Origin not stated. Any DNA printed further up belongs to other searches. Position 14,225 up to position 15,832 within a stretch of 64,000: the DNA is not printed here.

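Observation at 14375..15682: Hanks-type Ser/Thr kinase fused to a C-terminal receiver domain, convergent with the gcv operon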

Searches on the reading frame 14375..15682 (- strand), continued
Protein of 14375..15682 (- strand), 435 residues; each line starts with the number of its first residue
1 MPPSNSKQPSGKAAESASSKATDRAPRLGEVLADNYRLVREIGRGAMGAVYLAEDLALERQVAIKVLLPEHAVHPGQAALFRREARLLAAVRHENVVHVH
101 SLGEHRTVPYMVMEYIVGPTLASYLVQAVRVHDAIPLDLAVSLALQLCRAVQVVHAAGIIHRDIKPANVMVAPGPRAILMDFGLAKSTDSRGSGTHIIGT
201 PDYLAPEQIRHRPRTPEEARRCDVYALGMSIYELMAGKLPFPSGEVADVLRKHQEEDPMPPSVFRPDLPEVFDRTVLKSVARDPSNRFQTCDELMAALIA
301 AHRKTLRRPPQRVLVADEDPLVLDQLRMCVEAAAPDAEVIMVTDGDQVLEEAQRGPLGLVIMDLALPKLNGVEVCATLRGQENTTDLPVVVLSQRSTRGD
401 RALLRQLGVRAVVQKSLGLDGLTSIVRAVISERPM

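Call 15: find_encoding_contigs(protein=P0009, flank=10000, max_places=2)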
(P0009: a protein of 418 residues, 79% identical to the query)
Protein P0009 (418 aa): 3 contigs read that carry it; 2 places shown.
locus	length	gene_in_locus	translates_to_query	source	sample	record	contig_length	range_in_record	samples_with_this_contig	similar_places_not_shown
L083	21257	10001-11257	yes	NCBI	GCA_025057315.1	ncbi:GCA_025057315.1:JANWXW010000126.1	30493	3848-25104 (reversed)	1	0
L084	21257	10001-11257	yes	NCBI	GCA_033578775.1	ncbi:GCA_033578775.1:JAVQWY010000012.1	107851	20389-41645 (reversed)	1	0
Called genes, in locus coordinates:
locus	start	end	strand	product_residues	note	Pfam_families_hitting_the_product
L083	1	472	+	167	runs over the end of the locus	PF00254:FKBP_C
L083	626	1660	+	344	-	-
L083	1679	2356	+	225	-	-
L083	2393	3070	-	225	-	-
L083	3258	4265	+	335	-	PF08240:ADH_N, PF00107:ADH_zinc_N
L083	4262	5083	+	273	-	PF01171:ATP_bind_3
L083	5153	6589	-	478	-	-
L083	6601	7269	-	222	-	-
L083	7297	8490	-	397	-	PF07627:PSCyt3 (weak)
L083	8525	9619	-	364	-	-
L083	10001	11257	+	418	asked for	PF00069:Pkinase, PF01636:APH (faint), PF07714:PK_Tyr_Ser-Thr, PF03109:ABC1 (weak), PF17667:Pkinase_fungal (weak), PF00072:Response_reg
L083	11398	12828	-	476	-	-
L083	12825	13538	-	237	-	PF14064:HmuY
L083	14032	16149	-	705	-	PF04851:ResIII, PF00270:DEAD, PF22527:DEXQc_Suv3 (weak), PF12029:DUF3516 (faint)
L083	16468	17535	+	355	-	PF01244:Peptidase_M19, PF04909:Amidohydro_2 (weak)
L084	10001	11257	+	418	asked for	PF00069:Pkinase, PF01636:APH (faint), PF07714:PK_Tyr_Ser-Thr, PF03109:ABC1 (weak), PF17667:Pkinase_fungal (weak), PF00072:Response_reg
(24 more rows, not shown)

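Call 16: find_encoding_contigs(protein=P0006, flank=10000, max_places=2)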
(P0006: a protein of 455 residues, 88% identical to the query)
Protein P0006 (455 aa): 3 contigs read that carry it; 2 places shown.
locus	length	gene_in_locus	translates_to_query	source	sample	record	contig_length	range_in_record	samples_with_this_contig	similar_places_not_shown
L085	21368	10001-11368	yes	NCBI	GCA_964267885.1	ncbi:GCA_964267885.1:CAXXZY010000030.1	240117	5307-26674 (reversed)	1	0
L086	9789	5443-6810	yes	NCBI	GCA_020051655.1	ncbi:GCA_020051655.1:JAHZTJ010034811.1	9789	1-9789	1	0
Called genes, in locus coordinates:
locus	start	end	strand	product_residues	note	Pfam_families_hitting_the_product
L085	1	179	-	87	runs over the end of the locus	-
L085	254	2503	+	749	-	PF04879:Molybdop_Fe4S4, PF00384:Molybdopterin, PF01568:Molydop_binding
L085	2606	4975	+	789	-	PF00521:DNA_topoisoIV, PF03989:DNA_gyraseA_C (weak)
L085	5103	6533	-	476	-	-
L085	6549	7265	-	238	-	-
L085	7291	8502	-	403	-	PF07583:PSCyt2 (weak)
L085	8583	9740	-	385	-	-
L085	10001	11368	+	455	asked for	PF00069:Pkinase, PF03109:ABC1 (faint), PF07714:PK_Tyr_Ser-Thr, PF01636:APH (faint), PF17667:Pkinase_fungal (faint), PF00072:Response_reg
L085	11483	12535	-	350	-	PF00781:DAGK_cat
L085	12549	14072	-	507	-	PF00005:ABC_tran (faint), PF02463:SMC_N (faint), PF13304:AAA_21 (faint)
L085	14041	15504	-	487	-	PF17760:UvrA_inter, PF17755:UvrA_DNA-bind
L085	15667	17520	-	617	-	-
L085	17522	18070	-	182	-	-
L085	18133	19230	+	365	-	-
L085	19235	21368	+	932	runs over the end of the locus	PF13620:CarboxypepD_reg, PF13715:CarbopepD_reg_2, PF07715:Plug, PF25183:OMP_b-brl_4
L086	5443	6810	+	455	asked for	PF00069:Pkinase, PF03109:ABC1 (faint), PF07714:PK_Tyr_Ser-Thr, PF01636:APH (faint), PF17667:Pkinase_fungal (faint), PF00072:Response_reg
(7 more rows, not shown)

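Call 17: find_encoding_contigs(protein=P0001, flank=10000, max_places=3)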
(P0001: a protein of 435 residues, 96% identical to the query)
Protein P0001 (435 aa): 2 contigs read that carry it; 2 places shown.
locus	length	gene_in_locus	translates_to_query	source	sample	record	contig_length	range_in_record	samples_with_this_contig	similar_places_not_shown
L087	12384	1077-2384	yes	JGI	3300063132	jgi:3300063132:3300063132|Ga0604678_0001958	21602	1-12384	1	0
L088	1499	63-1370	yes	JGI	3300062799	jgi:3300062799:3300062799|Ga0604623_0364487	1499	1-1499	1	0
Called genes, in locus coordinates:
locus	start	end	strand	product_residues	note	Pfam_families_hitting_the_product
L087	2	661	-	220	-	?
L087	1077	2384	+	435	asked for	PF03109:ABC1 (faint), PF00069:Pkinase, PF07714:PK_Tyr_Ser-Thr, PF17667:Pkinase_fungal (faint), PF00072:Response_reg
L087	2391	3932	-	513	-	PF01212:Beta_elim_lyase (faint), PF21478:GcvP2_C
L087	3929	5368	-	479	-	PF02347:GDC-P, PF00266:Aminotran_5 (weak)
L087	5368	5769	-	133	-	PF01597:GCV_H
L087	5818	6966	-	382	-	PF01571:GCV_T, PF08669:GCV_T_C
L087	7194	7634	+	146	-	PF07681:DoxX (weak), PF13564:DoxX_2 (weak)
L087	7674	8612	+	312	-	PF06750:A24_N_bact, PF01478:Peptidase_A24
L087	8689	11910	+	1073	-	PF00595:PDZ (weak), PF17820:PDZ_6, PF03572:Peptidase_S41, PF07705:CARDB (faint)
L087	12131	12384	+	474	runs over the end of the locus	-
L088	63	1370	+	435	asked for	PF03109:ABC1 (faint), PF00069:Pkinase, PF07714:PK_Tyr_Ser-Thr, PF17667:Pkinase_fungal (faint), PF00072:Response_reg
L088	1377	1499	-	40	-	?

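Call 40: search_protein_families(library=pfam, proteins=[L081:8394-9584:-, L081:7150-8364:-, L081:6377-7120:-, L081:4944-6365:-], max_evalue=0.01)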
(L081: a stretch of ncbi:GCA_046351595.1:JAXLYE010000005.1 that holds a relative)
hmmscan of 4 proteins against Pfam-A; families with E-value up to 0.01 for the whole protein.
L081:8394-9584:- (396 aa): 0 families

L081:7150-8364:- (404 aa): 3 families
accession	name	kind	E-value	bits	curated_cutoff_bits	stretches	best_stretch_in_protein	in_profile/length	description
PF07583.16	PSCyt2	-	4.6e-07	30.4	29.8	1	58-159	19-117/209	Protein of unknown function (DUF1549)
PF07627.16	PSCyt3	-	0.00029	21.5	27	1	190-293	3-95/98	Protein of unknown function (DUF1588)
PF07624.16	PSD2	-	0.0034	17.5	25.8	1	326-401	3-74/74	Protein of unknown function (DUF1585)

L081:6377-7120:- (247 aa): 0 families

L081:4944-6365:- (473 aa): 0 families

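Call 46: predict_structure(alignment_id=A1)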
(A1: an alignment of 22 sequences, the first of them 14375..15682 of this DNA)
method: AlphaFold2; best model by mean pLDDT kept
length: 435 residues; sequences in the alignment: 22
mean_pLDDT: 84.5   pTM: 0.69
mean pLDDT of the five models: 84.5, 84.2, 83.8, 82.7, 81.6
residues with pLDDT >= 90: 236; 70-90: 150; 50-70: 13; < 50: 36
segments of 3 or more residues with pLDDT < 50: 1-22, 185-195, 433-435
pLDDT, mean of each block of 10 residues (from residue 1): 31 33 74 95 86 96 93 85 89 93 92 93 89 82 96 92 92 88 50 55 91 85 96 95 90 95 89 96 95 95 73 93 91 87 96 88 94 92 86 81 83 79 78 51
secondary structure, 60 per line:
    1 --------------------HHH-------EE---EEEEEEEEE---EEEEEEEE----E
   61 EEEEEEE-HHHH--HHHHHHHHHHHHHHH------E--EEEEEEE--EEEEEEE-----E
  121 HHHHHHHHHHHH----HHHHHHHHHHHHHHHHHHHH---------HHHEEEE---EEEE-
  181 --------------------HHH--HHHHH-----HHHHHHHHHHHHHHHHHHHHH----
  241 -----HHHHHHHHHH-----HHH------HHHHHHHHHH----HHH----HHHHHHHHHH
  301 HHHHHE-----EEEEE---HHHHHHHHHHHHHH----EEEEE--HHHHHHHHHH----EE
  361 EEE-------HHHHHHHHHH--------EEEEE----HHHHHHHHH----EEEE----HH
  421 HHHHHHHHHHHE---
elements in order: E36-44 E48-55 E60-67 H69-72 H75-89 E99-105 E108-114 H121-132 H137-156 E169-172 E176-179 H206-210 H216-236 H246-255 H270-279 H291-305 E312-316 H320-333 E338-342 H345-354 E359-363 H371-380 E389-393 H398-406 E411-414 H419-431

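Call 52: fold_search(model_id=the predicted structure, library=pdb)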
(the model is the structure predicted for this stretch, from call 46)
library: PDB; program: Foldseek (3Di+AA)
matches with E <= 10: 2000; with E <= 0.001: 1973
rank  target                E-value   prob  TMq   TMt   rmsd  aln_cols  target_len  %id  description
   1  5u94                  1.4e-24  1.00  0.56  0.91   2.5       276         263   39  Crystal structure of the Mycobacterium tuberculosis PASTA kinase PknB in complex with the potential theraputic kinase in (released 2017-12-20)
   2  1o6y                  2.4e-23  1.00  0.55  0.91   2.7       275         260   37  Catalytic domain of PknB kinase from Mycobacterium tuberculosis (released 2003-01-30)
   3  6i2p_A                4.7e-23  1.00  0.54  0.84   4.3       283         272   37  Crystal structure of the Mycobacterium tuberculosis PknB kinase domain (L33E mutant) in complex with its substrate Gar (released 2019-05-22)
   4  3oro                  6.2e-23  1.00  0.54  0.84   3.6       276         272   37  Mycobacterium tuberculosis PknB kinase domain L33D mutant (crystal form 4) (released 2010-12-15)
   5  6b2p                  9.7e-23  1.00  0.55  0.92   2.0       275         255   37  Dual Inhibition of the Essential Protein Kinases A and B in Mycobacterium tuberculosis (released 2018-02-14)
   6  6i2p_B                1.1e-22  1.00  0.52  0.83   4.4       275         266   37  Crystal structure of the Mycobacterium tuberculosis PknB kinase domain (L33E mutant) in complex with its substrate Gar (released 2019-05-22)
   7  3ori_A                1.4e-22  1.00  0.54  0.87   2.5       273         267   37  Mycobacterium tuberculosis PknB kinase domain L33D mutant (crystal form 1) (released 2010-12-15)
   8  2fum_C                2.5e-22  1.00  0.55  0.93   1.6       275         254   36  Catalytic domain of protein kinase PknB from Mycobacterium tuberculosis in complex with mitoxantrone (released 2006-08-01)
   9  2fum_D                5.5e-22  1.00  0.55  0.91   2.8       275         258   37  Catalytic domain of protein kinase PknB from Mycobacterium tuberculosis in complex with mitoxantrone (released 2006-08-01)
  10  3orm                  5.8e-22  1.00  0.55  0.88   2.9       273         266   37  Mycobacterium tuberculosis PknB kinase domain D76A mutant (released 2010-12-15)
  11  1mru_A                7.7e-22  1.00  0.55  0.87   2.5       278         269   36  Intracellular Ser/Thr protein kinase domain of Mycobacterium tuberculosis PknB. (released 2003-02-11)
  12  3f61                  7.7e-22  1.00  0.53  0.83   2.9       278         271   37  Crystal Structure of M. tuberculosis PknB Leu33Asp/Val222Asp double mutant in complex with ADP (released 2008-12-02)
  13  3ork                  9.1e-22  1.00  0.53  0.83   3.8       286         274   36  Mycobacterium tuberculosis PknB kinase domain L33D mutant (crystal form 2) (released 2010-12-15)
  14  4ow8                  1.1e-21  1.00  0.58  0.89   3.7       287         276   36  Crystal structure of kinase domain of PknA from Mtb (released 2015-02-04)
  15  2fum_A                1.3e-21  1.00  0.55  0.89   3.9       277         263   38  Catalytic domain of protein kinase PknB from Mycobacterium tuberculosis in complex with mitoxantrone (released 2006-08-01)
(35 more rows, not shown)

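Call 64: find_encoding_contigs(protein=P0017, flank=8000, max_places=1)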
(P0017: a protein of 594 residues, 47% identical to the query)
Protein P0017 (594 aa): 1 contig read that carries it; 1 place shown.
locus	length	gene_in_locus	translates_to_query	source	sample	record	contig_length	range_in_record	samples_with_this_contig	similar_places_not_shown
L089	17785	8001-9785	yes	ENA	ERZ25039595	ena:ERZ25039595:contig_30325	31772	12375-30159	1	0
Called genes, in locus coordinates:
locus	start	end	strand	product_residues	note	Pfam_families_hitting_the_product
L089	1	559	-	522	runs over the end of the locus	PF00501:AMP-binding, PF13193:AMP-binding_C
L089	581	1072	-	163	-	-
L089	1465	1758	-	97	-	PF02374:ArsA_ATPase, PF13614:AAA_31 (weak), PF01656:CbiA (weak)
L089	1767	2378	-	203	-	PF25917:BSH_RND (weak), PF00364:Biotin_lipoyl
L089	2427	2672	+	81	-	-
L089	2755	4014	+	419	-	PF13439:Glyco_transf_4, PF13579:Glyco_trans_4_4, PF13692:Glyco_trans_1_4, PF00534:Glycos_transf_1 (faint)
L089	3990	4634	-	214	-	PF08889:WbqC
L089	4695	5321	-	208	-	PF13649:Methyltransf_25 (weak), PF08241:Methyltransf_11 (faint), PF08242:Methyltransf_12 (weak)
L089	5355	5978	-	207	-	PF02518:HATPase_c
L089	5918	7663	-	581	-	-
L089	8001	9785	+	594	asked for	PF00069:Pkinase, PF01636:APH (faint), PF07714:PK_Tyr_Ser-Thr, PF00072:Response_reg (weak)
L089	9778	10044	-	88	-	PF16363:GDP_Man_Dehyd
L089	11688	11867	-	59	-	-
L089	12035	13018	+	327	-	PF13489:Methyltransf_23, PF13847:Methyltransf_31, PF08241:Methyltransf_11, PF08242:Methyltransf_12, PF13649:Methyltransf_25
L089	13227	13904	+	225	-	-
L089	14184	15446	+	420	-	-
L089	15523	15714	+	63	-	-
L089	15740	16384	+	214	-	-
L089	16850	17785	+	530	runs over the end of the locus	-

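Call 65: find_encoding_contigs(protein=P0040, flank=8000, max_places=1)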
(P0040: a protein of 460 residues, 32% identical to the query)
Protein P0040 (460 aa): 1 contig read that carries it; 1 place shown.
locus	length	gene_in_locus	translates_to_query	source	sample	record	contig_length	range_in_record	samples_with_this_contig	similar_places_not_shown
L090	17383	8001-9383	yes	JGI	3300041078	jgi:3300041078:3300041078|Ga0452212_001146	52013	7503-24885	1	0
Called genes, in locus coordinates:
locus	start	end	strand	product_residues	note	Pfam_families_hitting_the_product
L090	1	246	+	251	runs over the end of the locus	PF00106:adh_short, PF08659:KR, PF13561:adh_short_C2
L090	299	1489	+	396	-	PF00108:Thiolase_N, PF00109:ketoacyl-synt (weak), PF02803:Thiolase_C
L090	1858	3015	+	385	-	PF02771:Acyl-CoA_dh_N, PF02770:Acyl-CoA_dh_M, PF00441:Acyl-CoA_dh_1, PF08028:Acyl-CoA_dh_2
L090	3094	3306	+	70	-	PF00364:Biotin_lipoyl, PF25917:BSH_RND, PF25919:BSH_CusB (faint), PF25973:BSH_CzcB (faint), PF25997:BSH_YhbJ (weak), PF25984:BSH_YknX (weak)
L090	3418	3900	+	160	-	PF04008:Adenosine_kin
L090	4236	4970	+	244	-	-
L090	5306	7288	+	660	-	PF02065:Melibiase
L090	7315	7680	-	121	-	PF13385:Laminin_G_3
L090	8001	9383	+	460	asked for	PF00069:Pkinase, PF03109:ABC1 (faint), PF07714:PK_Tyr_Ser-Thr, PF17667:Pkinase_fungal (weak), PF00072:Response_reg (weak)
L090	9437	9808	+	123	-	-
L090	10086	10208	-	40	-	-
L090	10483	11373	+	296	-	PF03781:FGE-sulfatase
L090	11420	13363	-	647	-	PF15902:Sortilin-Vps10 (faint), PF02012:BNR (faint)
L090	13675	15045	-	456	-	-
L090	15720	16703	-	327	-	PF03706:LPG_synthase_TM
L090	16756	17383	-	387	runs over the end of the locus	PF00069:Pkinase, PF07714:PK_Tyr_Ser-Thr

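Call 66: find_encoding_contigs(protein=P0029, flank=8000, max_places=1)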
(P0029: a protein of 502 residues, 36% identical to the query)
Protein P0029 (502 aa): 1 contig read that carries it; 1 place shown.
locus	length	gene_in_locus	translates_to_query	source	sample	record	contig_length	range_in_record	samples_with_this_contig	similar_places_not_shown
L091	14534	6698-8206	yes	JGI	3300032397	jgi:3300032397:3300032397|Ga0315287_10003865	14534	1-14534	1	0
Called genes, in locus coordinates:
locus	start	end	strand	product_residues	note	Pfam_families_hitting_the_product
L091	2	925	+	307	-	?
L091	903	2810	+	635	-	PF01590:GAF, PF13185:GAF_2, PF13492:GAF_3 (weak), PF01966:HD (weak), PF13487:HD_5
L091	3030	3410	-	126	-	-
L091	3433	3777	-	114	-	-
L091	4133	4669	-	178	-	PF26618:DUF8196 (weak)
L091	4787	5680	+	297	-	-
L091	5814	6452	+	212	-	PF00753:Lactamase_B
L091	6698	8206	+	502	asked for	PF00069:Pkinase, PF07714:PK_Tyr_Ser-Thr, PF01636:APH (faint), PF00072:Response_reg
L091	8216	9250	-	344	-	PF01018:GTP1_OBG, PF01926:MMR_HSR1, PF02421:FeoB_N (weak)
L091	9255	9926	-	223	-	-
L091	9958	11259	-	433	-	PF00025:Arf (weak)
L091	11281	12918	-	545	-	-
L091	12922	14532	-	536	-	?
